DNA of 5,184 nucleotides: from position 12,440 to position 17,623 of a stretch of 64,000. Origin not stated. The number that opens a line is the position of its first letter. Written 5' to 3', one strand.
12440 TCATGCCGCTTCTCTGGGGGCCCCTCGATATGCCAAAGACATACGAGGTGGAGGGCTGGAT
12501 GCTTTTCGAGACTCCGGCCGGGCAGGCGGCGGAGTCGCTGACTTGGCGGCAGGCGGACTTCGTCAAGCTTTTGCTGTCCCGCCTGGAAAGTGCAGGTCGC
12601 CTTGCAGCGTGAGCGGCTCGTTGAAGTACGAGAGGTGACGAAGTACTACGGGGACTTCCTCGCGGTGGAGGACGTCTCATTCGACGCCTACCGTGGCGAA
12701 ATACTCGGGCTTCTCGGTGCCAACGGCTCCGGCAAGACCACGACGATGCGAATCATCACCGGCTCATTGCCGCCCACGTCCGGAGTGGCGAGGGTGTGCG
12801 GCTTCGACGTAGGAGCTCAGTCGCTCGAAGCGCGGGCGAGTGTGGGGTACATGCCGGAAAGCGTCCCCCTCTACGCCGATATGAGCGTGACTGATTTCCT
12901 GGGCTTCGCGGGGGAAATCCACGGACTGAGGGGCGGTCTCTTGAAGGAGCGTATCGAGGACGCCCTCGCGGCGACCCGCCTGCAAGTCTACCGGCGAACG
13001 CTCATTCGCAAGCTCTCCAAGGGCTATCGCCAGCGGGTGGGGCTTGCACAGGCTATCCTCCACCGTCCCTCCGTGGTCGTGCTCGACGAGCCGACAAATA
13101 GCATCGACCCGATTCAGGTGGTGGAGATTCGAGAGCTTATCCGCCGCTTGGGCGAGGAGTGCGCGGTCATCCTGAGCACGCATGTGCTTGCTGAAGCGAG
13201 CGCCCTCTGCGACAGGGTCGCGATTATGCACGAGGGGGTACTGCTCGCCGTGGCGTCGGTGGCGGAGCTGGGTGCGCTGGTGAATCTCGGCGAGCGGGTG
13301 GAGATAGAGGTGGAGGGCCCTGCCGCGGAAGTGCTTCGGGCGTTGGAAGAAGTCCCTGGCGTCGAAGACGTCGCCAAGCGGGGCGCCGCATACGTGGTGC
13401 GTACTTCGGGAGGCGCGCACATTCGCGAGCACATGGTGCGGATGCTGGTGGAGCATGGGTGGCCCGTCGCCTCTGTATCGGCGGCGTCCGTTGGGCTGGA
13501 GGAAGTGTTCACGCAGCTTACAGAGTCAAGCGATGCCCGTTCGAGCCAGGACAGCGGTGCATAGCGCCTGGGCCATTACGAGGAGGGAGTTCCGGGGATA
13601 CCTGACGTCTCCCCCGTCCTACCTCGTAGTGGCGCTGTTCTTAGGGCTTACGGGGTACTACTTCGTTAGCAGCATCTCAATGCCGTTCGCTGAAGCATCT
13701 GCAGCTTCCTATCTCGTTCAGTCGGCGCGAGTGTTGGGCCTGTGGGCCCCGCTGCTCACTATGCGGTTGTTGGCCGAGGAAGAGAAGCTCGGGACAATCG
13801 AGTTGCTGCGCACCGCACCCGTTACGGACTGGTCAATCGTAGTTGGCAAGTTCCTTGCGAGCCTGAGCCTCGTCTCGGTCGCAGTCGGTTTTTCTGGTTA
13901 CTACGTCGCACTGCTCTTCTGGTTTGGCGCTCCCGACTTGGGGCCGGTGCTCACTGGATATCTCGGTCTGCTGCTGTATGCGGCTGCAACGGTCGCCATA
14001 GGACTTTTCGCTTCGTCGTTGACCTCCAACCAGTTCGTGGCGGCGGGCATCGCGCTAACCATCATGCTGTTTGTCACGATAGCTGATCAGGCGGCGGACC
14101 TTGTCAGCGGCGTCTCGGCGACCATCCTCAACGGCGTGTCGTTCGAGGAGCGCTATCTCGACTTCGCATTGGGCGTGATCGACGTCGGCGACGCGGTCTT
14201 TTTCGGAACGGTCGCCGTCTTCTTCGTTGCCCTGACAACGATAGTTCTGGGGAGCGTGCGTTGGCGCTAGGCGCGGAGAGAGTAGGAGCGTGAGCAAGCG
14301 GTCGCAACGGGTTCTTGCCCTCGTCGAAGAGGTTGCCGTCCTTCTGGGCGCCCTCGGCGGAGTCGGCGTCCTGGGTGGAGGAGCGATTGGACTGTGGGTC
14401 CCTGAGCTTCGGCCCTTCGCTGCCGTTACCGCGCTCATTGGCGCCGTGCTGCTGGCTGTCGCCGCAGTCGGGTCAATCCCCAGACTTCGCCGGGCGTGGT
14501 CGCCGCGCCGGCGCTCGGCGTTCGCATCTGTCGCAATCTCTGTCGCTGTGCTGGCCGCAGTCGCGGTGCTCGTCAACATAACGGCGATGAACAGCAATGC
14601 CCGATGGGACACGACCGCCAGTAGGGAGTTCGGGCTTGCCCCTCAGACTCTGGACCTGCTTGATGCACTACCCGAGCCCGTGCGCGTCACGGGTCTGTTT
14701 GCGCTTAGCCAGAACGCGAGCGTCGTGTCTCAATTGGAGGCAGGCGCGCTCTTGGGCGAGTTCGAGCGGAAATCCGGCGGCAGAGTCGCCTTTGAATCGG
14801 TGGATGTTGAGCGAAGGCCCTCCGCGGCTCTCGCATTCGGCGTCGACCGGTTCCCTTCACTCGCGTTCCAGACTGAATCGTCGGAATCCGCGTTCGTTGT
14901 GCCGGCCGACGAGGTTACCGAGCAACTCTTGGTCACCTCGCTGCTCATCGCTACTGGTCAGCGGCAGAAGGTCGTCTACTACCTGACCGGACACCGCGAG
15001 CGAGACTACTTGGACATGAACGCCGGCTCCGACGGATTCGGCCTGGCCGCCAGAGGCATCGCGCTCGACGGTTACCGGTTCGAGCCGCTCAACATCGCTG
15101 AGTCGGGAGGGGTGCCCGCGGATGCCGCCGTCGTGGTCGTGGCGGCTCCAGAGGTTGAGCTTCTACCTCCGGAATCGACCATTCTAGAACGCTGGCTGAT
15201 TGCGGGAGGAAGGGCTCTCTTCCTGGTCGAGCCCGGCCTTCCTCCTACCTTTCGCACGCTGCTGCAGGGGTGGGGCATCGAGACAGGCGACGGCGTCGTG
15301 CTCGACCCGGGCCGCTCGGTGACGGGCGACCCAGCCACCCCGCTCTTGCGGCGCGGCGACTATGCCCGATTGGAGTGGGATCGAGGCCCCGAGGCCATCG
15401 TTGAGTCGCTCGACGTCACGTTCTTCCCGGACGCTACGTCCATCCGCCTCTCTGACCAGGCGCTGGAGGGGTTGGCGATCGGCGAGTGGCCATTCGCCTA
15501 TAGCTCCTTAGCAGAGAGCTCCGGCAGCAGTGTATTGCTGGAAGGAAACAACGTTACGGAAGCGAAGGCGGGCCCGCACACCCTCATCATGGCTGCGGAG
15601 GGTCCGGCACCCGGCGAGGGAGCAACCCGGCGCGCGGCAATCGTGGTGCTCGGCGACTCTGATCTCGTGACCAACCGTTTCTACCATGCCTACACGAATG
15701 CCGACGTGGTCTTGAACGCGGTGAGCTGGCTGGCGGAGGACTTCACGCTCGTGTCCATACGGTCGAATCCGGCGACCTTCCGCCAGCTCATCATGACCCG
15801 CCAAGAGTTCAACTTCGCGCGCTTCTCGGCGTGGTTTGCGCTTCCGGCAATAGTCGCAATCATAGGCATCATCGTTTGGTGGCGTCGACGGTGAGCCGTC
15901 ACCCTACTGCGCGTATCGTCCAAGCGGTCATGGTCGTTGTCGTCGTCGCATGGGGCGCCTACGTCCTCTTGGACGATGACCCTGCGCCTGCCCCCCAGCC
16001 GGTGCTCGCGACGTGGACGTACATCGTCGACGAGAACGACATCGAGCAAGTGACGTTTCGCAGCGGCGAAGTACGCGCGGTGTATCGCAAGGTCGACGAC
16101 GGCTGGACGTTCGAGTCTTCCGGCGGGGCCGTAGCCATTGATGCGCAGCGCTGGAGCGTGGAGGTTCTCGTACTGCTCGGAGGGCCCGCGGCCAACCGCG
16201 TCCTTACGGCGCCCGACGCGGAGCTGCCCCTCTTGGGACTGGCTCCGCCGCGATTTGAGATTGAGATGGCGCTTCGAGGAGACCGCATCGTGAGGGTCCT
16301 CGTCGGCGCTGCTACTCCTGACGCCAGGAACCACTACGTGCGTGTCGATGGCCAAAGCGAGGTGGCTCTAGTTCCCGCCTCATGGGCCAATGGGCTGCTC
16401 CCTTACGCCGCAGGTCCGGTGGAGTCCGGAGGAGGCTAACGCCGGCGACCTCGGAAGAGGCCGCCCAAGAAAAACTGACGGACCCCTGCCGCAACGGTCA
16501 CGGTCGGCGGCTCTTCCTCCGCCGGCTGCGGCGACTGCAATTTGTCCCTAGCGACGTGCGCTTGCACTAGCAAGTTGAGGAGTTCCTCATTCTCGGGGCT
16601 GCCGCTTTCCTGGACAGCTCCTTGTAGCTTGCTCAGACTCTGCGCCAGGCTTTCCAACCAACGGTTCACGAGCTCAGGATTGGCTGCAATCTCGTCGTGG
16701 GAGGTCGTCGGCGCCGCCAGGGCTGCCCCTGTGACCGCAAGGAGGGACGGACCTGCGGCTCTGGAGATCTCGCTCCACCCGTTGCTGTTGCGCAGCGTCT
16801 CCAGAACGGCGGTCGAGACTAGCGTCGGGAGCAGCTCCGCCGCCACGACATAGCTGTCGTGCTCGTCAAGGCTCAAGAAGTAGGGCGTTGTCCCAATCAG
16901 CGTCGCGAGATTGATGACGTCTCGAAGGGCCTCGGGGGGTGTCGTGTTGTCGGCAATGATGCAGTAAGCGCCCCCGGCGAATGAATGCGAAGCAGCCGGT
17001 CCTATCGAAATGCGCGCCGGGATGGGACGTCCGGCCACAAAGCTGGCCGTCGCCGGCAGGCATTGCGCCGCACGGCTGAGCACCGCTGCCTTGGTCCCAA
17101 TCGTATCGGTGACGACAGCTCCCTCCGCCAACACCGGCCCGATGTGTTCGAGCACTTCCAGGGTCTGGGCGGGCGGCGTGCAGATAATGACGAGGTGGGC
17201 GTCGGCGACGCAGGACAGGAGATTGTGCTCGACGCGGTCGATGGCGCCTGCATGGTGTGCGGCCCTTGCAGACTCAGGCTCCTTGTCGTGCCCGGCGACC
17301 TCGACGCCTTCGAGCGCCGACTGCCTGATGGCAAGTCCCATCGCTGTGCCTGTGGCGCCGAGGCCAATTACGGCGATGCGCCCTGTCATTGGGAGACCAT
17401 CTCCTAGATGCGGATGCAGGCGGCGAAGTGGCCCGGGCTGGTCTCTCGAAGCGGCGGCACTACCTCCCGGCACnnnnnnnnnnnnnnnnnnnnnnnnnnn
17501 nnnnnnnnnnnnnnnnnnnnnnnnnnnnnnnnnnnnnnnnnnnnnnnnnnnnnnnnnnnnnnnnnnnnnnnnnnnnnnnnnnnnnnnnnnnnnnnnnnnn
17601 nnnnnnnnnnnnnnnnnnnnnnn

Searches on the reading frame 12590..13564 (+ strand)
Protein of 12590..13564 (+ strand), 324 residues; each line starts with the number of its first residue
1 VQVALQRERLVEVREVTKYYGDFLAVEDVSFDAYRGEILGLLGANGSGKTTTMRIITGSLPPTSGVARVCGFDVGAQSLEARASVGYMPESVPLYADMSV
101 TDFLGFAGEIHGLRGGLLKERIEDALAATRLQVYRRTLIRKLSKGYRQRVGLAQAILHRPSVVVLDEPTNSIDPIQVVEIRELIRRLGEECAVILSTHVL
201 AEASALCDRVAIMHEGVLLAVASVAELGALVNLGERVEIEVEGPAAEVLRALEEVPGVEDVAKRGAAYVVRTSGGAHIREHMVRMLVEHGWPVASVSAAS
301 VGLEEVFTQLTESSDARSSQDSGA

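Call 41: search_protein_families(library=pfam, proteins=[window:12590-13564:+], max_evalue=0.00001)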
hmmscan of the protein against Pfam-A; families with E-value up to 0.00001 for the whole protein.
window:12590-13564:+ (324 aa): 2 families
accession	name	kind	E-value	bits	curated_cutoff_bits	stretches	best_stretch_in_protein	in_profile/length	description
PF00005.33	ABC_tran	-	8.9e-28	98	25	1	27-170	2-137/137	ABC transporter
PF13304.12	AAA_21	-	2.2e-10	41.6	27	1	138-198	234-298/304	AAA domain, putative AbiEii toxin, Type IV TA system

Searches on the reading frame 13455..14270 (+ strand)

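Call 41: search_protein_families(library=pfam, proteins=[window:13455-14270:+], max_evalue=0.00001)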
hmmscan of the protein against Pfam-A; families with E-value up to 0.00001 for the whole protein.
window:13455-14270:+ (271 aa): 3 families
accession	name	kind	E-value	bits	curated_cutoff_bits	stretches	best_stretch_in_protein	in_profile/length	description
PF12679.13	ABC2_membrane_2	-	2.9e-12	46.9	27.2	1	39-210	1-198/283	ABC-2 family transporter protein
PF12698.13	ABC2_membrane_3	-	8.2e-09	35.4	31.6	1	85-207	162-281/347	ABC-2 family transporter protein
PF01061.29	ABC2_membrane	-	2.4e-06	27.7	26.9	1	38-208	3-174/211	ABC-2 type transporter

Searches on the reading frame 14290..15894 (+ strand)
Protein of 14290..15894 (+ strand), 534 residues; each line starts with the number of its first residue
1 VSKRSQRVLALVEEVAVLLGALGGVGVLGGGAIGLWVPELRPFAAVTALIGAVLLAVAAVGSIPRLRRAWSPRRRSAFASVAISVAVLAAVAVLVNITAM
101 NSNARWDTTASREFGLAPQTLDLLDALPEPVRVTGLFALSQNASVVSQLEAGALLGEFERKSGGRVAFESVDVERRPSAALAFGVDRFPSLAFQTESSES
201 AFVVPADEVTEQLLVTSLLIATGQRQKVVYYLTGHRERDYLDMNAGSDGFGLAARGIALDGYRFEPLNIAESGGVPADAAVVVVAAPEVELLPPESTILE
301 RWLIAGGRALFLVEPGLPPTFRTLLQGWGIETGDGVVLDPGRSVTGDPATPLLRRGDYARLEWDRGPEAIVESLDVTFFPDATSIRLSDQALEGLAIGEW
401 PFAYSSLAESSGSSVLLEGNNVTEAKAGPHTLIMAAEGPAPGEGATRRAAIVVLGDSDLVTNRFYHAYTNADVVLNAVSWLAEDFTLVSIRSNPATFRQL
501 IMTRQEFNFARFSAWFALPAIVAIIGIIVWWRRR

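Call 41: search_protein_families(library=pfam, proteins=[window:14290-15894:+], max_evalue=0.00001)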
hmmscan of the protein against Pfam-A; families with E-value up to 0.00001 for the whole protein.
window:14290-15894:+ (534 aa): 2 families
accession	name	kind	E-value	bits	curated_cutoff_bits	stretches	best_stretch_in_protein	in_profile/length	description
PF09822.16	ABC_transp_aux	-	6.7e-14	52.2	34.7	1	227-477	2-288/288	ABC-type uncharacterized transport system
PF23357.1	DUF7088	-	3.2e-06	27.7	27.8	1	113-188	4-83/105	Domain of unknown function (DUF7088)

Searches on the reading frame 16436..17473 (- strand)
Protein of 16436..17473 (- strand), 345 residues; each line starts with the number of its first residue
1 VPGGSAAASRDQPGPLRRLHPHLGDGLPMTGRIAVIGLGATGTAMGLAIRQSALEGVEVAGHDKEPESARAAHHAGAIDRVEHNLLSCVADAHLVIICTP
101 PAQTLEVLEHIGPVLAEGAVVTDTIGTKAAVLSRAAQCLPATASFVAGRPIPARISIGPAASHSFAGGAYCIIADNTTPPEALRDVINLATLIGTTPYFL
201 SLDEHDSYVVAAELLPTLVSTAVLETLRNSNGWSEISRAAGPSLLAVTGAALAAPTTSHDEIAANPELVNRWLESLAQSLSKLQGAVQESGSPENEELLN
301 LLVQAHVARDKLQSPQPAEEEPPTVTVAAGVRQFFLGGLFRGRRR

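Call 41: search_protein_families(library=pfam, proteins=[window:16436-17473:-], max_evalue=0.00001)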
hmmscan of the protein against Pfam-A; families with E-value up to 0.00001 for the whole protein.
window:16436-17473:- (345 aa): 3 families
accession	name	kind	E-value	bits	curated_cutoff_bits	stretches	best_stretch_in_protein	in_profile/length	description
PF02153.23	PDH_N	-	7.5e-21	74.7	26.5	1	46-194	2-149/154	Prephenate dehydrogenase, nucleotide-binding domain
PF03807.23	F420_oxidored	-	3.4e-06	28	21.6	1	32-124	1-91/94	NADP oxidoreductase coenzyme F420-dependent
PF07991.19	KARI_N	-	5.6e-06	26.5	20.6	1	32-122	6-92/165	Acetohydroxy acid isomeroreductase, NADPH-binding domain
